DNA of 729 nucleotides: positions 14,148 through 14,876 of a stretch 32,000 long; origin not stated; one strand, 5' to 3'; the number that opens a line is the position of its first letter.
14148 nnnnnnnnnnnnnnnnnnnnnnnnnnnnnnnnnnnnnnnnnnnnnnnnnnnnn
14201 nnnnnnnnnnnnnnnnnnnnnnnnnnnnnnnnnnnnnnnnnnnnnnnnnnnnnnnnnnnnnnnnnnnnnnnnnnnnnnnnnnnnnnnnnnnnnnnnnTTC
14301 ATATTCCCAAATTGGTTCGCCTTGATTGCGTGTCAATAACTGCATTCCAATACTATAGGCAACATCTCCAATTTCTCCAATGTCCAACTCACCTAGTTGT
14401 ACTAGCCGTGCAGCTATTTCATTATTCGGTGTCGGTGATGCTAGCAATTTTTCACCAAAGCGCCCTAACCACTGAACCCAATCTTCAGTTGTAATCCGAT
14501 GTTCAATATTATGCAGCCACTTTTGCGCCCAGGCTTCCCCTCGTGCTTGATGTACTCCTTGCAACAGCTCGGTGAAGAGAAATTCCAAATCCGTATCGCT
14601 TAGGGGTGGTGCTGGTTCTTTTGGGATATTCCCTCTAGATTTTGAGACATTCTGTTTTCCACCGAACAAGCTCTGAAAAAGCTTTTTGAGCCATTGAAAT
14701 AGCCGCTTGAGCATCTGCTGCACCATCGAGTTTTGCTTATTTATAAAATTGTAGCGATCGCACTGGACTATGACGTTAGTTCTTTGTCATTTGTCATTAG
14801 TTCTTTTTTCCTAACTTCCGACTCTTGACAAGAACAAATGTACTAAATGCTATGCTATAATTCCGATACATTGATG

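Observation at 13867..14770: Tandem paralogue containing only the N-terminal module of the CHAT protein, with a duplicated leader and -10 box: an adaptor-domain-like arrangement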

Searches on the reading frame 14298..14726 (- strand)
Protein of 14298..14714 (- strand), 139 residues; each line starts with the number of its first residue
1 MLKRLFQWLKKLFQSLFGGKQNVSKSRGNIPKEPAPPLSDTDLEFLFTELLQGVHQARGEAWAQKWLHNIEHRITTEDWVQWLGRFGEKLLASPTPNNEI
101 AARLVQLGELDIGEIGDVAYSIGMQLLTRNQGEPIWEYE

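Call 12: find_related_loci(query=A2, collection=genome_contigs, flank=6000)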
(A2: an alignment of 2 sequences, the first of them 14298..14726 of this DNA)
Query A2 (143 aa) in genome_contigs; peptide patterns used: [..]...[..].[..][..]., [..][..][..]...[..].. (x = any residue, [..] = any of these).
443 stretches matched a pattern; 289 encode a relative of the query (tblastn E <= 1e-3); the best 80 are kept; 80 distinct loci.
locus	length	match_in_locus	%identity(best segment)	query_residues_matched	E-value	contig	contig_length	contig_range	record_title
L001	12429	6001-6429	100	1-143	2e-95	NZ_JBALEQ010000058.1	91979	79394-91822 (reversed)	MAG: Nostoc sp. isolate P8256 bin 3 NODE_172_length_91979_cov_161.153563, whole genome shotgun sequence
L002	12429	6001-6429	99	1-143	1e-94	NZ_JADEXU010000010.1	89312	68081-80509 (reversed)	Nostoc sp. LEGE 12450 NODE_10_length_89312_cov_7.02902, whole genome shotgun sequence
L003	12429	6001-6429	99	1-143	1e-94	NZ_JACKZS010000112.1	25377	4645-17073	Nostoc sp. UCD121 NODE_112_length_25377_cov_11.2557_ID_223, whole genome shotgun sequence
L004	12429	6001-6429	99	1-143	4e-94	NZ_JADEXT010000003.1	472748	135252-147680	Nostoc sp. LEGE 12447 NODE_7_length_47, whole genome shotgun sequence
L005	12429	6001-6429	99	1-143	5e-94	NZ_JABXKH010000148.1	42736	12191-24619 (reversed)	MAG: Nostoc sp. NMS2 NODE_1362_length_42736_cov_267.759, whole genome shotgun sequence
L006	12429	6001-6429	98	1-143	1e-93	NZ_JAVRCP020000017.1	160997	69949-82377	MAG: Nostoc sp. DedVER02 Nostoc_sp_DedVER02_17, whole genome shotgun sequence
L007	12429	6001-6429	97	1-143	1e-93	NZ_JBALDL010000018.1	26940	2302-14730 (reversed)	MAG: Nostoc sp. isolate P2037 bin 28 NODE_796_length_26940_cov_104.623021, whole genome shotgun sequence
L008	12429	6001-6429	96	1-143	2e-92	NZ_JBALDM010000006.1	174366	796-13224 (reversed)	MAG: Nostoc sp. isolate P2039 bin 23 NODE_78_length_174366_cov_144.293009, whole genome shotgun sequence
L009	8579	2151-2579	94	1-143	1e-90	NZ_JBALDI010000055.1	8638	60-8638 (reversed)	MAG: Nostoc sp. isolate P14318 bin 17 NODE_1750_length_8638_cov_93.624371, whole genome shotgun sequence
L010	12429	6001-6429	95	1-143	5e-91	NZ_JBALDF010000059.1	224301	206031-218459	MAG: Nostoc sp. isolate P14213 bin 4 NODE_14_length_224301_cov_48.101273, whole genome shotgun sequence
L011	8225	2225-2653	95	1-143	1e-90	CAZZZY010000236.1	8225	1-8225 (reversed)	MAG: uncultured Acetobacteraceae bacterium isolate Green_W.bin.2 genome assembly, contig: NODE_442_length_8225_cov_7.201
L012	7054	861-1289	94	1-143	1e-90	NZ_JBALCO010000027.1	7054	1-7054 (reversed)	MAG: Nostoc sp. isolate P12545 bin 5 NODE_1583_length_7054_cov_85.706136, whole genome shotgun sequence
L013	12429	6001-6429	94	1-143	5e-90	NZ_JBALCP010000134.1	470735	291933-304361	MAG: Nostoc sp. isolate P12559 bin 8 NODE_1_length_470735_cov_197.935184, whole genome shotgun sequence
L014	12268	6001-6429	95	1-143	5e-90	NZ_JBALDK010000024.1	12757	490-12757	MAG: Nostoc sp. isolate P1574 bin 1 NODE_1657_length_12757_cov_25.263071, whole genome shotgun sequence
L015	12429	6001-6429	93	1-143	8e-90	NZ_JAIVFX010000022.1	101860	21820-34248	Nostoc sp. XA010 NODE_22_length_101860_cov_81.456430, whole genome shotgun sequence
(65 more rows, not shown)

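Call 15: search_protein_representatives(alignment_id=A2)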
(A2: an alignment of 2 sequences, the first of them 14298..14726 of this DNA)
Query: 2 sequences, 145 profile positions. Proteins with E-value up to 0.001 (for the whole library): 352; up to 1e-10: 228; up to 1e-30: 35. The best 150 are listed.
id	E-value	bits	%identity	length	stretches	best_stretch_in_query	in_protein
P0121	1.3e-68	245.4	-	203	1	5-142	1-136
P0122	3.6e-62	224.5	-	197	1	1-143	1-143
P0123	9.4e-54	197.2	-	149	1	5-145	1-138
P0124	4.0e-53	195.2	-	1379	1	1-139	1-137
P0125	4.2e-51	188.6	-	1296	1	5-143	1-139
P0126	5.9e-50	184.9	-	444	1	1-139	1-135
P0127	7.6e-50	184.5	-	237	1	5-144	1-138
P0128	1.2e-49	183.9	-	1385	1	5-139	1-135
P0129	1.2e-48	180.6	-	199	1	5-143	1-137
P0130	1.3e-48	180.6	-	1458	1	5-142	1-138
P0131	4.0e-48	178.9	-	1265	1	5-144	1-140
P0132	1.2e-46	174.1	-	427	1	5-139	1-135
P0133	2.0e-46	173.4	-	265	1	5-142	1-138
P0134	2.8e-46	172.9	-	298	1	41-144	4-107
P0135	5.0e-46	172.1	-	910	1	5-137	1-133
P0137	1.9e-45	170.3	-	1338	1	5-142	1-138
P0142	3.9e-38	146.5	-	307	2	5-144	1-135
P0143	8.0e-36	139.0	-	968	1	5-144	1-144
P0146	7.5e-33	129.4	-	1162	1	5-144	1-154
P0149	7.9e-32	126.1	-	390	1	5-144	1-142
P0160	3.2e-29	117.7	-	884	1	5-140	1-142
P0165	7.2e-29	116.5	-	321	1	12-143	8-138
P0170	1.5e-27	112.2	-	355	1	5-139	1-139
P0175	1.0e-26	109.5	-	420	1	5-139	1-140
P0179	2.7e-26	108.1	-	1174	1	5-138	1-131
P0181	4.3e-26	107.5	-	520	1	5-144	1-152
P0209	2.4e-21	92.1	-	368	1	5-140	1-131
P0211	3.5e-21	91.6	-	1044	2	5-133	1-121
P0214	4.9e-21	91.1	-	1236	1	5-137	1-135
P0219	1.7e-20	89.3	-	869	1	5-136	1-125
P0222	3.5e-20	88.3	-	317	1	32-136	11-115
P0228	1.8e-19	86.0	-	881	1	5-136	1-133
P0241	3.7e-18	81.8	-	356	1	40-135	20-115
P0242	4.1e-18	81.6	-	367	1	36-135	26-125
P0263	6.0e-17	77.8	-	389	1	39-135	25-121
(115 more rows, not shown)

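Call 18: search_protein_families(library=pfam, proteins=[P0181, P0175, P0170, P0242, P0263, P0241, P0165, P0222, P0142, P0126], max_evalue=0.01)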
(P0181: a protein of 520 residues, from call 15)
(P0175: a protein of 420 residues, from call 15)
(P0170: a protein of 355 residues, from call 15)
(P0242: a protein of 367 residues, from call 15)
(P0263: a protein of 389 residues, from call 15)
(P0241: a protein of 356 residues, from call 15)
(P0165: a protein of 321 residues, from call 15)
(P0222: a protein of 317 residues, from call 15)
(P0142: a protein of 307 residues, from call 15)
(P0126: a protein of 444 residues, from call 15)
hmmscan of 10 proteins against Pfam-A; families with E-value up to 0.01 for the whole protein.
P0181 (520 aa): 1 family
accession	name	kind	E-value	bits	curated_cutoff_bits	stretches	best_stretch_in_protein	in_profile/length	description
PF14767.12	RPA_interact_M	-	0.00022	22.1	25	0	293-315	24-42/94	Replication protein A interacting middle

P0175 (420 aa): 0 families

P0170 (355 aa): 0 families

P0242 (367 aa): 0 families

P0263 (389 aa): 0 families

P0241 (356 aa): 0 families

P0165 (321 aa): 3 families
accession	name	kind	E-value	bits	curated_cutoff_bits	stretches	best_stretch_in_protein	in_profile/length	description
PF00993.25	MHC_II_alpha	-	1.3e-05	25.3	23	0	213-243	11-41/81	Class II histocompatibility antigen, alpha domain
PF11009.14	BrxC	-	0.0016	18.7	24.2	0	213-239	63-88/102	Monothiol bacilliredoxin BrxC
PF14593.12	PH_3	-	0.0095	16.3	25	0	225-239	34-48/104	PH domain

P0222 (317 aa): 0 families

P0142 (307 aa): 0 families

P0126 (444 aa): 1 family
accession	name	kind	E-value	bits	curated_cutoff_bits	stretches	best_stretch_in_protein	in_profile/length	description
PF19174.5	DUF5856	-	0.00079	20.9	34.6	0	313-374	14-75/94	Family of unknown function (DUF5856)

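Call 23: search_solved_structures(query=A3, max_evalue=10)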
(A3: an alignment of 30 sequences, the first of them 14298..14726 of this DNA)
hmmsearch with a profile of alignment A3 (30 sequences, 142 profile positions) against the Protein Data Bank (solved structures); distinct sequences matched with E-value up to 10: 7.
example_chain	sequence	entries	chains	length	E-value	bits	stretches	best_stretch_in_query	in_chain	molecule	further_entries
9k8i_A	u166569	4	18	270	0.25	14.3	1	65-126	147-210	Cage-t32-Zn1-HEHE-36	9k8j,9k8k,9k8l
1iuf_A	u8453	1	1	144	0.5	13.3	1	60-92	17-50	centromere abp1 protein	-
3bfk_A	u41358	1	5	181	0.63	13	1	24-65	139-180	Small GTPase Rab11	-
3c2b_A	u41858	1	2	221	0.94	12.5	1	58-132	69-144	Transcriptional regulator, TetR family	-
3niz_A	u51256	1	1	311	1.4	11.9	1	29-62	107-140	Rhodanese family protein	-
2qkr_A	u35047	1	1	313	1.4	11.9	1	29-62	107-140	Cdc2-like CDK2/CDC28 like protein kinase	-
7upq_A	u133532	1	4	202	2.9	10.9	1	92-115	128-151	DHT03 protein A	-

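Call 24: find_homologous_proteins(query=A3, max_evalue=0.001)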
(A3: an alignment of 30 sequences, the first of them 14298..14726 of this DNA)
Query A3 (30 sequences) (143 aa, profile of the alignment): 600 proteins with E <= 0.001 among 2246 candidates; the best 120 are listed.
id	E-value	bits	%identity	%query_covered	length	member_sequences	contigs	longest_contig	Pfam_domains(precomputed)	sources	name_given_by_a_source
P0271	8.7e-66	238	39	67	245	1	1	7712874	-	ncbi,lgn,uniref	ncbi:hypothetical protein ACL6C3_12690 [Capilliphycus salinus ALCB114379]|uniref:hypothetical protei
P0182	9.5e-66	238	36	88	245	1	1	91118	-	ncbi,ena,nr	ncbi:MAG: hypothetical protein VKK42_18995 [Lyngbya sp.]|nr:hypothetical protein [Lyngbya sp.]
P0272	5.6e-64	232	40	88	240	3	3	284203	-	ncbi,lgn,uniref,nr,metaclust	ncbi:hypothetical protein [Lyngbya sp. PCC 8106]|uniref:hypothetical protein n=1 Tax=Lyngbya sp. (st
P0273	1.1e-63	231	39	88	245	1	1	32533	-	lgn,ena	-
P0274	4.6e-63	229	38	91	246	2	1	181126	-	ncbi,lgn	-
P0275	3.1e-61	223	39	88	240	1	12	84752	-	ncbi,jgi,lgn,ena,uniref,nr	ncbi:hypothetical protein M595_5518 [Lyngbya aestuarii BL J]|uniref:Uncharacterized protein n=1 Tax=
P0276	4.4e-61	223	40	88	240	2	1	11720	-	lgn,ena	-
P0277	2.8e-60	220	36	97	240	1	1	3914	-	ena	-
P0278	2.2e-55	204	34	88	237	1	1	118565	-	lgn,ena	-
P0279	3.1e-55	204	72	97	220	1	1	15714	-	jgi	jgi:hypothetical protein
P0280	3.2e-55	204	72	97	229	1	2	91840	-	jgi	jgi:hypothetical protein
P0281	8.2e-55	202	74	97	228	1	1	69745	-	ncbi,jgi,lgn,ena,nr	ncbi:MAG: hypothetical protein KME30_17070 [Iphinoe sp. HA4291-MV1]|jgi:hypothetical protein|nr:hypo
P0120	9.4e-55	202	81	97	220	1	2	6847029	-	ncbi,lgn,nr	ncbi:hypothetical protein NIES4074_37990 [Cylindrospermum sp. NIES-4074]|nr:hypothetical protein NIE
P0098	1.3e-54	202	81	100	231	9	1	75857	-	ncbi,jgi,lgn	jgi:hypothetical protein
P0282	1.3e-54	202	75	97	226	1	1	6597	-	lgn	-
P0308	3.9e-53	197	74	97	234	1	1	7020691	-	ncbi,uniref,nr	ncbi:hypothetical protein [Fischerella sp. JS2]|uniref:hypothetical protein n=1 Tax=Fischerella sp. 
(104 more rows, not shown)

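Call 25: find_encoding_contigs(protein=P0271, flank=8000, max_places=2)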
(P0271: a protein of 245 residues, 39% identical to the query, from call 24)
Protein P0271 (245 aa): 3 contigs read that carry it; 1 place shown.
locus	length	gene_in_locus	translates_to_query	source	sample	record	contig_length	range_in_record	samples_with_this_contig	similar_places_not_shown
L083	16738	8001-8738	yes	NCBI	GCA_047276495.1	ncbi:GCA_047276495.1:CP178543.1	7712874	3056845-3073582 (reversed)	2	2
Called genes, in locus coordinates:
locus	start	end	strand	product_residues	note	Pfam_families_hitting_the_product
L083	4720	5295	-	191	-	PF13581:HATPase_c_2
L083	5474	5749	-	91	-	-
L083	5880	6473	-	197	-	PF01503:PRA-PH, PF03819:MazG (faint)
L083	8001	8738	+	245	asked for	-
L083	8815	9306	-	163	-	PF04461:YajQ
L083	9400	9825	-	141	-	PF01124:MAPEG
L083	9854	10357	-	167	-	PF02481:DNA_processg_A (weak)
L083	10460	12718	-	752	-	PF02706:Wzz, PF10609:ParA (faint), PF01656:CbiA (weak), PF13614:AAA_31 (weak)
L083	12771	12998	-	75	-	-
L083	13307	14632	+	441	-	-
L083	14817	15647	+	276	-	PF01061:ABC2_membrane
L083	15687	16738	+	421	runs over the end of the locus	PF00005:ABC_tran, PF13304:AAA_21 (faint)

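Call 26: find_encoding_contigs(protein=P0308, flank=8000, max_places=2)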
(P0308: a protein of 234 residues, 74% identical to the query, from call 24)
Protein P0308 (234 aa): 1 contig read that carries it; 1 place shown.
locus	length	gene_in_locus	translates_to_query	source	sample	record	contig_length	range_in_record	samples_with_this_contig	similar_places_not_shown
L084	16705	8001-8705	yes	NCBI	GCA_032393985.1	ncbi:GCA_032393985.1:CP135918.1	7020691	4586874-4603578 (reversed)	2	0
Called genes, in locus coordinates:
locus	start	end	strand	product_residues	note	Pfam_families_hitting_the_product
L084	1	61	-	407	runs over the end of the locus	PF01656:CbiA (weak), PF13500:AAA_26, PF07085:DRTGG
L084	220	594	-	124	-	PF28241:T4P_EbsA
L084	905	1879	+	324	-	PF04055:Radical_SAM, PF13353:Fer4_12 (weak)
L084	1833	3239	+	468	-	PF13506:Glyco_transf_21, PF00535:Glycos_transf_2, PF13641:Glyco_tranf_2_3, PF13632:Glyco_trans_2_3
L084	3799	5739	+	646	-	PF00395:SLH, PF04966:OprB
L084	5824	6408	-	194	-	-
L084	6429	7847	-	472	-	PF05496:RuvB_N (faint), PF13177:DNA_pol3_delta2, PF13604:AAA_30 (faint), PF13401:AAA_22 (weak), PF00004:AAA, PF22608:DNAX_ATPase_lid, PF12169:DNA_pol3_gamma3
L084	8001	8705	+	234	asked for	-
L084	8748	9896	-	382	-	PF12323:HTH_OrfB_IS605, PF01385:OrfB_IS605, PF07282:Cas12f1-like_TNB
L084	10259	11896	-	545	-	PF00118:Cpn60_TCP1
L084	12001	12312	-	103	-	PF00166:Cpn10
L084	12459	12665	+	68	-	-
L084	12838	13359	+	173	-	-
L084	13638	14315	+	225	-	PF00072:Response_reg, PF00196:GerE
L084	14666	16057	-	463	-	PF01336:tRNA_anti-codon, PF00152:tRNA-synt_2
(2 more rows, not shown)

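Call 52: find_encoding_contigs(protein=P0137, flank=5000, max_places=2)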
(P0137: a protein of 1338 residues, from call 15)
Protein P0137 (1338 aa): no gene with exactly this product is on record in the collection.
